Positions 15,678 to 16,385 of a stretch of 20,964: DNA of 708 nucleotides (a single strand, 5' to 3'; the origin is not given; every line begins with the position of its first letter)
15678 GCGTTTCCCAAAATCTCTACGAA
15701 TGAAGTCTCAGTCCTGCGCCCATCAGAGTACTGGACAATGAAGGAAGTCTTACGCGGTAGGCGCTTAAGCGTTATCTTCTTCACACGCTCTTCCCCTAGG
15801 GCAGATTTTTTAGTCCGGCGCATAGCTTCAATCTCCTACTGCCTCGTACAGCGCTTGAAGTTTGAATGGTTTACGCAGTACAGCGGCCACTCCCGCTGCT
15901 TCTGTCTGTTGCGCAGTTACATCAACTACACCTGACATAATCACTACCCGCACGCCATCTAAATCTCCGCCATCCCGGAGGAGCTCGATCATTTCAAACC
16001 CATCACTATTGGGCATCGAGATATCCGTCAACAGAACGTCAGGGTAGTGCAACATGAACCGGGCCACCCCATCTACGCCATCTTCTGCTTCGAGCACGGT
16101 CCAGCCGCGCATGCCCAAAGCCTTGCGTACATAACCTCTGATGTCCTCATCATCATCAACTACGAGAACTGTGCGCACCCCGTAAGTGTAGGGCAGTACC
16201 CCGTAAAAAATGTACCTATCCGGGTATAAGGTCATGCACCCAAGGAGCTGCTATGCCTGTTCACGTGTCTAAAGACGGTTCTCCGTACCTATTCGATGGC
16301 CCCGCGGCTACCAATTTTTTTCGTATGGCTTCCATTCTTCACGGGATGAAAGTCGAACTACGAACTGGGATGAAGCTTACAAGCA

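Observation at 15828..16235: Stand-alone CheY-like receiver domain encoded in a phage-like genome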

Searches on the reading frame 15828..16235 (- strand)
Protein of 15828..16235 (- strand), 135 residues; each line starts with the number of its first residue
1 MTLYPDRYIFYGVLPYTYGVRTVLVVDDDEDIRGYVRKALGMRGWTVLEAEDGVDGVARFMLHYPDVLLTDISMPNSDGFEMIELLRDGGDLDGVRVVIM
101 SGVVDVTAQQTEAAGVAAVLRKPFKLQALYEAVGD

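Call 4: search_protein_families(library=pfam, proteins=[window:15828-16235:-], max_evalue=0.01)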
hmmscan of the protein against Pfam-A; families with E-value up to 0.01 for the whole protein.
window:15828-16235:- (135 aa): 1 family
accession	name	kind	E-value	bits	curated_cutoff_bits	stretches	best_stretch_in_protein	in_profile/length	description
PF00072.30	Response_reg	-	2.4e-20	73.2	30.2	1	23-133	1-110/111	Response regulator receiver domain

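Call 6: search_protein_families(library=phrogs, proteins=[window:15828-16235:-], max_evalue=0.01)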
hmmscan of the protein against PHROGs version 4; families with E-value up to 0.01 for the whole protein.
window:15828-16235:- (135 aa): 6 families
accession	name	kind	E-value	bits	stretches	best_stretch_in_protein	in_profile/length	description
phrog_5982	-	unknown function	6e-18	65.1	1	21-133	869-981/1030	-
phrog_731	-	unknown function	3.1e-16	60.4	1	22-133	3-113/227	-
phrog_20458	-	unknown function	4.9e-11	42.6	1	22-133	699-813/829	-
phrog_37855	-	unknown function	0.00011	22.3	1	23-131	8-122/278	-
phrog_11137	-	unknown function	0.0025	18.7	1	97-122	22-47/54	-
phrog_8810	-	unknown function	0.0069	17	1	23-107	3-91/245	-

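Call 9: search_dna_similar(query=window:15828-16235:-, collection=phages, mode=protein, max_rows=40)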
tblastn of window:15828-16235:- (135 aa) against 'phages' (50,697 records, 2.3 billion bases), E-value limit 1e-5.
Records with a match: 23; places in all: 25; records where one place covers at least 80% of the query: 18.
Best place of each record, by identity: <60% 23.
By first word of the organism name: Bacteriophage 9; Acinetobacter 6; Pseudomonas 3; Caudoviricetes 2; Listeria 2; Salmonella 1.
By host as written in the record: - 17; Listeria monocytogenes 2; Pseudomonas aeruginosa PACL 1; Salmonella enterica subsp. enterica serovar Kentucky 1; Pseudomonas aeruginosa PAO1 1; Pseudomonas aeruginosa 1.
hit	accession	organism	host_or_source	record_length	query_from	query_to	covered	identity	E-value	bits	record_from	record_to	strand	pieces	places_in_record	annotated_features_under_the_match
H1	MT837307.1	Bacteriophage sp.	human fecal samples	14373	22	133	83%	36.5%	3e-11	65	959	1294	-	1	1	record has no annotation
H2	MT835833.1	Bacteriophage sp.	human fecal samples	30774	18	133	86%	34.1%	7e-9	58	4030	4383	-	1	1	record has no annotation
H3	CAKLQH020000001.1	Acinetobacter phage MD-2021a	not known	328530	21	135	85%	32.5%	6e-8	55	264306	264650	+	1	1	arcB: aerobic respiration control protein (bifunctional two-component ...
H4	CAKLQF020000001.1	Acinetobacter phage MD-2021a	not known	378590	21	135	85%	32.5%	6e-8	55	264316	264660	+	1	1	arcB: aerobic respiration control protein (bifunctional two-component ...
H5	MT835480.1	Bacteriophage sp.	human fecal samples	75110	21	133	84%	32.8%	4e-8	56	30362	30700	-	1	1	record has no annotation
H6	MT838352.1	Bacteriophage sp.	human fecal samples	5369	23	125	76%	35.5%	2e-6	51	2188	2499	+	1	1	record has no annotation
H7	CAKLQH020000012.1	Acinetobacter phage MD-2021a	not known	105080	8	126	88%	30.6%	4e-6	50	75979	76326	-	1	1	glnG_1: nitrogen regulation protein NR(I) | glnL: nitrogen regulation protein NR(II) (two-component system sensor ...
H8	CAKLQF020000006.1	Acinetobacter phage MD-2021a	not known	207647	8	126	88%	30.6%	4e-6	50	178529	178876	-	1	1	glnG_1: nitrogen regulation protein NR(I) | glnL: nitrogen regulation protein NR(II) (two-component system sensor ...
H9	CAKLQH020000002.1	Acinetobacter phage MD-2021a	not known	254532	21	133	84%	32.2%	2e-10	63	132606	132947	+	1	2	cheA: chemotaxis protein CheA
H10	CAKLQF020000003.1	Acinetobacter phage MD-2021a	not known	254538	21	133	84%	32.2%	2e-10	63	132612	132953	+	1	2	cheA: chemotaxis protein CheA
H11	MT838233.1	Bacteriophage sp.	human fecal samples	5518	22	129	80%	33.6%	6e-9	58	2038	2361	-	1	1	record has no annotation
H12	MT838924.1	Bacteriophage sp.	human fecal samples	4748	21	133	84%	31.9%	2e-6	51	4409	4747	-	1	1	record has no annotation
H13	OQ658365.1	Pseudomonas phage sp.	Pseudomonas aeruginosa PACL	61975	22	131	81%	31.8%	3e-7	53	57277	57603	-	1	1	none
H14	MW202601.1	Caudoviricetes sp.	Manatee Spring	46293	21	134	84%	30.4%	6e-6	50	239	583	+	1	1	rec | hypothetical protein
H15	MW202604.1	Caudoviricetes sp.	Manatee Spring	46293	21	134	84%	30.4%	6e-6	50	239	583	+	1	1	rec | hypothetical protein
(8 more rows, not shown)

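Call 10: find_homologous_proteins(query=window:15828-16235:-)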
Query window:15828-16235:- (135 aa): 89 proteins with E <= 0.001 among 329 candidates.
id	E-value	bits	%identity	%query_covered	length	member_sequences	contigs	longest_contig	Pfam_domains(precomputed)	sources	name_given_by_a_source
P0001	5.6e-82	290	100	100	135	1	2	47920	PF00072.31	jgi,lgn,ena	-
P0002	3.1e-46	175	66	98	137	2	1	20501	PF00072.31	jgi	-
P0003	4.8e-46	174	63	97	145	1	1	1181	PF00072.31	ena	-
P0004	8.5e-45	170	66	99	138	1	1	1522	PF00072.31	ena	-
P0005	4.1e-44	168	59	99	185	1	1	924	PF00072.31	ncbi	-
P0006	3.8e-42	161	69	89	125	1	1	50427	PF00072.31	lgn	-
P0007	5.8e-42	161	70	84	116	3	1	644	PF00072.31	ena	-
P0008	7.9e-42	160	63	99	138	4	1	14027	PF00072.31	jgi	-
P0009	8.8e-42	160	68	86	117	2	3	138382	PF00072.31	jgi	jgi:two-component system chemotaxis response regulator CheY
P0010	4.0e-41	158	67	86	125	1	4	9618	PF00072.31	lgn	-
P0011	7.5e-41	157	61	98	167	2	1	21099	PF00072.31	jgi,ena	-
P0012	1.9e-40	156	66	86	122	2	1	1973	PF00072.31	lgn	-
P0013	3.6e-40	155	70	86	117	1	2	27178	PF00072.31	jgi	jgi:CheY-like chemotaxis protein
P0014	4.1e-40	155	64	89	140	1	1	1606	PF00072.31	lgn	-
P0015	8.6e-40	154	68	83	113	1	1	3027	PF00072.31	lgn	-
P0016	1.2e-39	153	66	86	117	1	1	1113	PF00072.31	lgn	-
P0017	4.5e-39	151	66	90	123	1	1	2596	PF00072.31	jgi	jgi:CheY-like chemotaxis protein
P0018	1.6e-38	150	65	84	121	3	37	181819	PF00072.31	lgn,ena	-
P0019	4.6e-38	148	69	84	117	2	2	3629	PF00072.31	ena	-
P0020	7.3e-38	148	65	86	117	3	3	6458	PF00072.31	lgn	-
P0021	9.5e-38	147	63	86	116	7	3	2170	PF00072.31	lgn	-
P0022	1.1e-37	147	66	86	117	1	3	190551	PF00072.31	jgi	jgi:CheY-like chemotaxis protein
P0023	1.4e-37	147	66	85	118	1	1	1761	PF00072.31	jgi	jgi:CheY-like chemotaxis protein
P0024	1.4e-37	147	65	84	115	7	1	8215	PF00072.31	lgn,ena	-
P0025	1.4e-37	147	68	84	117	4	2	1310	PF00072.31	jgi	jgi:DNA-binding response OmpR family regulator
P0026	3.3e-37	145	70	84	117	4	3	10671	PF00072.31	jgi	-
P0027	6.0e-37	145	65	86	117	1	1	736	PF00072.31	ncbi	-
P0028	1.0e-36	144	64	86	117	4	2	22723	PF00072.31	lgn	-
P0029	1.6e-36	143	65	86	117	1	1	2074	PF00072.31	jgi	jgi:CheY-like chemotaxis protein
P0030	2.5e-36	143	65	84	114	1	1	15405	PF00072.31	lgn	-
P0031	9.3e-36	141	64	84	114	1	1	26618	PF00072.31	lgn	-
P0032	1.1e-35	140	66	84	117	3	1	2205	PF00072.31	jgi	-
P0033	1.2e-35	140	63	85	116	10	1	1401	PF00072.31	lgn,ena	-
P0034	1.9e-35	140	66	84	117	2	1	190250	PF00072.31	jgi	jgi:two-component system chemotaxis response regulator CheY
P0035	4.2e-35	139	66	83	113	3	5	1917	PF00072.31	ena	-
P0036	1.7e-34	137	64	82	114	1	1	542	PF00072.31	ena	-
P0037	3.4e-34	136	60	84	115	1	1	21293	PF00072.31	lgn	-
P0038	3.7e-34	136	64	84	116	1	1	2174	PF00072.31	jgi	jgi:CheY-like chemotaxis protein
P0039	3.9e-34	135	60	86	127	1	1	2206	PF00072.31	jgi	jgi:CheY-like chemotaxis protein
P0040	4.4e-34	135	62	86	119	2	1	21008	PF00072.31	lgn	-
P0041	1.6e-32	130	61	84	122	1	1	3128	PF00072.31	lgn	-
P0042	2.7e-31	126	60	84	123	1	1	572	PF00072.31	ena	-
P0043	2.3e-9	55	39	85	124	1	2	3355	PF00072.31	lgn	-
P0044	5.1e-8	51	32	95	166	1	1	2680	PF00072.31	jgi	-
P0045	8.8e-8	50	38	86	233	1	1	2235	PF00512.32,PF00072.31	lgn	-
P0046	1.1e-7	50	37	84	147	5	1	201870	PF00072.31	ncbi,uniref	ncbi:response regulator, partial [Nocardioides sp. ChNu-153]|uniref:response regulator transcription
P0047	1.7e-7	49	37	83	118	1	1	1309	PF00072.31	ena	-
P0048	1.8e-7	49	40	76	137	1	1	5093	PF00072.31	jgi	jgi:CheY-like chemotaxis protein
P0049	2.7e-7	49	48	48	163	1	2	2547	PF00072.31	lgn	-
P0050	3.9e-7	48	39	76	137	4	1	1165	PF00072.31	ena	-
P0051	4.6e-7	48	39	87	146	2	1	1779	PF00072.31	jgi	jgi:CheY-like chemotaxis protein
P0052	6.8e-7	47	39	76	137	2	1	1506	PF00072.31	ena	-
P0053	3.4e-6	45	37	84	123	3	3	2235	PF00072.31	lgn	-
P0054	3.5e-6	45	36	83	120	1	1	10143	PF00072.31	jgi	jgi:DNA-binding NtrC family response regulator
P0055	4.7e-6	45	34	84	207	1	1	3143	PF12728.14,PF00376.30,PF00072.31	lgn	-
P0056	5.0e-6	45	37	84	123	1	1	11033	PF00072.31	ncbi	ncbi:MAG TPA: response regulator [Chloroflexota bacterium]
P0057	7.1e-6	44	38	82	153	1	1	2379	PF00072.31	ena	-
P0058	7.2e-6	44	33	64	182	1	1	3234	PF02954.26,PF00072.31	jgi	jgi:two-component system, response regulator RegA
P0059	7.5e-6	44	38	82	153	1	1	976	PF00072.31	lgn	-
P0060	1.0e-5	44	39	82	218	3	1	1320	PF02518.32,PF00072.31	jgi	jgi:CheY-like chemotaxis protein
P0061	1.1e-5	43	29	79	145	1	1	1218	PF00072.31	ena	-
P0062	1.4e-5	43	42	49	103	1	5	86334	PF00072.31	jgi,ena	-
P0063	1.7e-5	43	35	82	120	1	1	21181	PF00072.31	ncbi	-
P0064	2.3e-5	42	36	84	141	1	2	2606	PF00072.31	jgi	jgi:two-component system, NtrC family, response regulator PilR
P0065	2.6e-5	42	38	82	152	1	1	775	PF00072.31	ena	-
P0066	2.7e-5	42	34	84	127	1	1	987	PF00072.31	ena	-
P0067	3.6e-5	42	37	83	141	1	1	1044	PF00072.31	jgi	jgi:two-component system, NtrC family, response regulator PilR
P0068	5.9e-5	41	36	84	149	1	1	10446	PF00072.31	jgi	jgi:DNA-binding NtrC family response regulator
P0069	8.1e-5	41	37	83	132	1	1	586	PF00072.31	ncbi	-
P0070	8.6e-5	41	30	82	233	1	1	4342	PF00486.35,PF00072.31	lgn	-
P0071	9.3e-5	40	34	46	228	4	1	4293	PF00486.35,PF00072.31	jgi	-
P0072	1.1e-4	40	32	82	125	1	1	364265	PF00072.31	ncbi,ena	-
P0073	1.3e-4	40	34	82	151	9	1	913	PF00072.31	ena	-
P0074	1.4e-4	40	37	83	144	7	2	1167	PF00072.31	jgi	jgi:two-component system response regulator PilR (NtrC family)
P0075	1.4e-4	40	34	64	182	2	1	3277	PF02954.26,PF00072.31,PF13556.13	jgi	jgi:two-component system, response regulator RegA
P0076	1.8e-4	39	38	82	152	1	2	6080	PF00072.31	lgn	-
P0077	1.8e-4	39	38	82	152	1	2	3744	PF00072.31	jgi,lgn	jgi:DNA-binding NtrC family response regulator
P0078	1.9e-4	39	35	82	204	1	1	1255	PF00072.31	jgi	-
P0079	1.9e-4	39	37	85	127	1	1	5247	PF00072.31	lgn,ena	-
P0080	2.6e-4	39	37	82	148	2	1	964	PF00072.31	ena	-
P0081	2.7e-4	39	39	51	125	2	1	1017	PF00072.31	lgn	-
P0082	3.3e-4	39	37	82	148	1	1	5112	PF00072.31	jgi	jgi:two-component system response regulator PilR (NtrC family)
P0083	3.5e-4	39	37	82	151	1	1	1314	PF00072.31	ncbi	-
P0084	3.7e-4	38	38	79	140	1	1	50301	PF00072.31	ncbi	ncbi:MAG: response regulator [Pyrinomonadaceae bacterium]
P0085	3.7e-4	38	37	82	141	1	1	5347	PF00072.31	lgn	-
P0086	3.9e-4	38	37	83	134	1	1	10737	PF00072.31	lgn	-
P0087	5.9e-4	38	51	26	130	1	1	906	PF00072.31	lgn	-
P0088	6.3e-4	38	35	82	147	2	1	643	PF00072.31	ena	-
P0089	8.6e-4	37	35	82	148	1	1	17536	PF00072.31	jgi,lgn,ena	-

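Call 11: find_encoding_contigs(protein=window:15828-16235:-, flank=10000)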
Protein window:15828-16235:- (135 aa): 5 contigs read that carry it; 5 places shown.
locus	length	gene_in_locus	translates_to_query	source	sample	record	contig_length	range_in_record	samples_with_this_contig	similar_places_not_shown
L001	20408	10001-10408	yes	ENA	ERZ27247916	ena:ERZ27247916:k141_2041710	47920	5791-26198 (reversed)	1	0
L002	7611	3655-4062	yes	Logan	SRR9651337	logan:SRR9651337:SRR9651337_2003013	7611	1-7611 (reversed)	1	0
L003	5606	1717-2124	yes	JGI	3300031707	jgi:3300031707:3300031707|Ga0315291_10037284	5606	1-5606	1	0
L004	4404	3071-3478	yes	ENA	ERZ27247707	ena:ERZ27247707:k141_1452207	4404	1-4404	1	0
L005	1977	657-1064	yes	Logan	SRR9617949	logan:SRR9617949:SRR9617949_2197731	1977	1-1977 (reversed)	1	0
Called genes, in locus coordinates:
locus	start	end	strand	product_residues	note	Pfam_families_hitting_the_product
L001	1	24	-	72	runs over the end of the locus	-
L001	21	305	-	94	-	-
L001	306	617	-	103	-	-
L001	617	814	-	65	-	-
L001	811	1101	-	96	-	-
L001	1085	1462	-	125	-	-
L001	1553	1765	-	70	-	-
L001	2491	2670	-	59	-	-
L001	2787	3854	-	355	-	PF00092:VWA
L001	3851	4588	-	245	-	PF10544:T5orf172 (weak), PF13455:MUG113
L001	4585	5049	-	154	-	-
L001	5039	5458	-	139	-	-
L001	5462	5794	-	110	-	-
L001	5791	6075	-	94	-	-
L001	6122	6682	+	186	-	-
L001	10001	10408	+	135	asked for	PF00072:Response_reg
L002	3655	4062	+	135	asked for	PF00072:Response_reg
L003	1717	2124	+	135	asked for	PF00072:Response_reg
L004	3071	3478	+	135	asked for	PF00072:Response_reg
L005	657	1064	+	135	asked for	PF00072:Response_reg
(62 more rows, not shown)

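Call 12: find_encoding_contigs(protein=P0018, flank=10000, max_places=4)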
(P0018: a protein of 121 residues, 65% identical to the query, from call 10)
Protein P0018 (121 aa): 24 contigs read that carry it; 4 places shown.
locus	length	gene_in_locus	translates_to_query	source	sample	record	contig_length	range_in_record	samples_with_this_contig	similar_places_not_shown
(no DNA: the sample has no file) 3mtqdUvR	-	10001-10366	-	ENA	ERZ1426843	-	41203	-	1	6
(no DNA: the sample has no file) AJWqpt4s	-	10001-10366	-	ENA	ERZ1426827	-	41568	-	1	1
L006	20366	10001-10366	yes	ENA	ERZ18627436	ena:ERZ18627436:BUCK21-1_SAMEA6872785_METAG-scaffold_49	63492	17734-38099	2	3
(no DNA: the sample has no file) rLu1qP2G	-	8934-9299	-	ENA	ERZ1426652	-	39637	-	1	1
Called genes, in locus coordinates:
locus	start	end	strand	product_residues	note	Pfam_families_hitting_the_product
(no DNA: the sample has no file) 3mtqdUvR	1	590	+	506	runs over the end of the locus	?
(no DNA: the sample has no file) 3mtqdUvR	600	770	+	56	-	-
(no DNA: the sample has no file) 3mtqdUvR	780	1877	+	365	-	-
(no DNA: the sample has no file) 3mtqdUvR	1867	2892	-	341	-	PF26926:Phage_T4_rIIB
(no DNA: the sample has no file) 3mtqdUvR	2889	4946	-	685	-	PF13589:HATPase_c_3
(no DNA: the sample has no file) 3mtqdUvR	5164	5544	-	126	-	-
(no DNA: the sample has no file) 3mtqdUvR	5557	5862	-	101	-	-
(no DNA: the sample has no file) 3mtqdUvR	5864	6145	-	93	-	-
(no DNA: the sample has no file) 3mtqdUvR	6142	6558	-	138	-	-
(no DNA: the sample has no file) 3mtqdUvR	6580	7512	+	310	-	-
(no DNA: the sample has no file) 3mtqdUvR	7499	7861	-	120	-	-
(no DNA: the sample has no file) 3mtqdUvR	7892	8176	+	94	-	-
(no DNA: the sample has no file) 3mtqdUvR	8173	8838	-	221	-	PF02223:Thymidylate_kin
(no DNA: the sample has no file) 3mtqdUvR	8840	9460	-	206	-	-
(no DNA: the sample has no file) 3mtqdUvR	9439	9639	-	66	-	-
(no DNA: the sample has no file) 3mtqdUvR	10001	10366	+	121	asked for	PF00072:Response_reg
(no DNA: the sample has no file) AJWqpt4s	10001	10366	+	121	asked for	PF00072:Response_reg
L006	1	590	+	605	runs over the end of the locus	-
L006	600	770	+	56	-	-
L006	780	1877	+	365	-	-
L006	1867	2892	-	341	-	PF26926:Phage_T4_rIIB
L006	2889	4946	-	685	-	PF13589:HATPase_c_3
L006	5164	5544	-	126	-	-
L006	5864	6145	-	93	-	-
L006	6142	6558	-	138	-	-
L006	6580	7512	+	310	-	-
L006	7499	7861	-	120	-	-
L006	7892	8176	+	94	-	-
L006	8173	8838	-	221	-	PF02223:Thymidylate_kin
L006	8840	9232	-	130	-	-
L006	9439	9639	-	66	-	-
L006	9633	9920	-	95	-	-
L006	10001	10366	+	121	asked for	PF00072:Response_reg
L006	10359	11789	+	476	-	PF04851:ResIII (faint), PF00176:SNF2-rel_dom, PF00271:Helicase_C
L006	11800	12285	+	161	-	-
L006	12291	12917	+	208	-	-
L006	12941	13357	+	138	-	-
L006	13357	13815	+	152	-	-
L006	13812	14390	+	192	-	-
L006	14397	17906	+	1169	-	-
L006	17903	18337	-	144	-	PF03412:Peptidase_C39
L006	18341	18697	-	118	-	-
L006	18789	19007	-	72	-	-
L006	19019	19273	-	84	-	-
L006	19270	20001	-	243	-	PF03781:FGE-sulfatase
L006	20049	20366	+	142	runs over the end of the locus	-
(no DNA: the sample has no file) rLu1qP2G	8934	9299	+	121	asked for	PF00072:Response_reg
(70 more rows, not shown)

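Call 13: find_encoding_contigs(protein=P0022, flank=10000, max_places=3)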
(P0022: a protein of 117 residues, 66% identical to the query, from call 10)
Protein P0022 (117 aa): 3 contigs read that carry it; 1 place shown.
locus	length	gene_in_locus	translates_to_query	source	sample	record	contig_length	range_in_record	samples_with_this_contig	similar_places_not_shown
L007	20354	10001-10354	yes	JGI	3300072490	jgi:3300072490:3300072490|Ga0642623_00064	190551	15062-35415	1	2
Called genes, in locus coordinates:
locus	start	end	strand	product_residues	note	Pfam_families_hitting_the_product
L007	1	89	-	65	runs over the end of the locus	-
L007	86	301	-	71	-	-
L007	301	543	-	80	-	-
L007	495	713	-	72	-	-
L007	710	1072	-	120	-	-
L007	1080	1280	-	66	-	-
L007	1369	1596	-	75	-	-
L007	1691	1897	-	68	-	-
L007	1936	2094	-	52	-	-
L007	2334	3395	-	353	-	PF00092:VWA, PF25106:VWA_4 (weak)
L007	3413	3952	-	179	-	-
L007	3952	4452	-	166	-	-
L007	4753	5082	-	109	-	-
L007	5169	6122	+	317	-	-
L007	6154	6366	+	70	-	-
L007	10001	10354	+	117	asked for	PF00072:Response_reg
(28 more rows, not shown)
